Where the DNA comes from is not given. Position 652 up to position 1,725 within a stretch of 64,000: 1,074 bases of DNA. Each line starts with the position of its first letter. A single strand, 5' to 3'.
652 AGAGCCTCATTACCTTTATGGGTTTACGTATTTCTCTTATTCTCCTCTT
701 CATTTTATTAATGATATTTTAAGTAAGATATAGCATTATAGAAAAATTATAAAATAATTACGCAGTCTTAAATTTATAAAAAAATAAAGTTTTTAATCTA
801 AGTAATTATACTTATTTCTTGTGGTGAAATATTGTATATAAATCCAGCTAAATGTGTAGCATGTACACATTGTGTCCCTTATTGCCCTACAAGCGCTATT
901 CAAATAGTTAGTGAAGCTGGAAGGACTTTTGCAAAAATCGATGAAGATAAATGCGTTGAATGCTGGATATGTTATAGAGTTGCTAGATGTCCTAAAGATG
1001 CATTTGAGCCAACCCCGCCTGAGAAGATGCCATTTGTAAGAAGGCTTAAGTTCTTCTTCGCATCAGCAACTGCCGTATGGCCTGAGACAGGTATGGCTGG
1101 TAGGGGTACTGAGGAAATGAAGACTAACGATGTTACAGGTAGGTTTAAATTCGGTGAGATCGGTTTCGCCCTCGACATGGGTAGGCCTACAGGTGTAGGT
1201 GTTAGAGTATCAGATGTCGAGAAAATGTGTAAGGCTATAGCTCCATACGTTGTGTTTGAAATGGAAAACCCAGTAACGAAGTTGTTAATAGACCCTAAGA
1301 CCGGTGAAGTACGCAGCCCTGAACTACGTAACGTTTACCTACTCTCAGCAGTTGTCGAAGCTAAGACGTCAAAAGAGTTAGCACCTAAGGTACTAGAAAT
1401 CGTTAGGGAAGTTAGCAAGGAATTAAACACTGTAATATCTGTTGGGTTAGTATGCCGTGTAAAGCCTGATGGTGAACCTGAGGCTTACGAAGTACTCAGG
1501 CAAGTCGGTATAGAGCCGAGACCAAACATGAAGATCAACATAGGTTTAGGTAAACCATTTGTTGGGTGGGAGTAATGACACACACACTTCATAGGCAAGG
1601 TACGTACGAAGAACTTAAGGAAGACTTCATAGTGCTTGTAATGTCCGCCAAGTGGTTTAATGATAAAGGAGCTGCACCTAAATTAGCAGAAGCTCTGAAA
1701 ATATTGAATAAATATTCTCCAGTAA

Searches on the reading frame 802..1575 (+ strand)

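Call 37: search_protein_families(library=pfam, proteins=[window:802-1575:+], max_evalue=0.001)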
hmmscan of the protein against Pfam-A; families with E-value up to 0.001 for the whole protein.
window:802-1575:+ (257 aa): 8 families
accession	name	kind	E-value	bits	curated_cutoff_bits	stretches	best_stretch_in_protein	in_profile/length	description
PF14697.11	Fer4_21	-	3.4e-09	37.1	35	1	13-67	3-56/59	4Fe-4S dicluster domain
PF00037.32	Fer4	-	4.2e-08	33.1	21.1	1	12-34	2-24/24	4Fe-4S binding domain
PF12838.12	Fer4_7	-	8e-07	29.9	27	1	17-67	1-52/52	4Fe-4S dicluster domain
PF12837.12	Fer4_6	-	1.2e-06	28.6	25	1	12-33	3-24/24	4Fe-4S binding domain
PF13187.11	Fer4_9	-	1.7e-05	25.2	27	1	17-67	1-51/52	4Fe-4S dicluster domain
PF13484.11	Fer4_16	-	3.3e-05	25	30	0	17-36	1-20/66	4Fe-4S double cluster binding domain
PF12797.12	Fer4_2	-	0.00011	22.4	24.5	0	11-30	3-22/22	4Fe-4S binding domain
PF13237.11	Fer4_10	-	0.00018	21.8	25.5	0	11-64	2-53/53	4Fe-4S dicluster domain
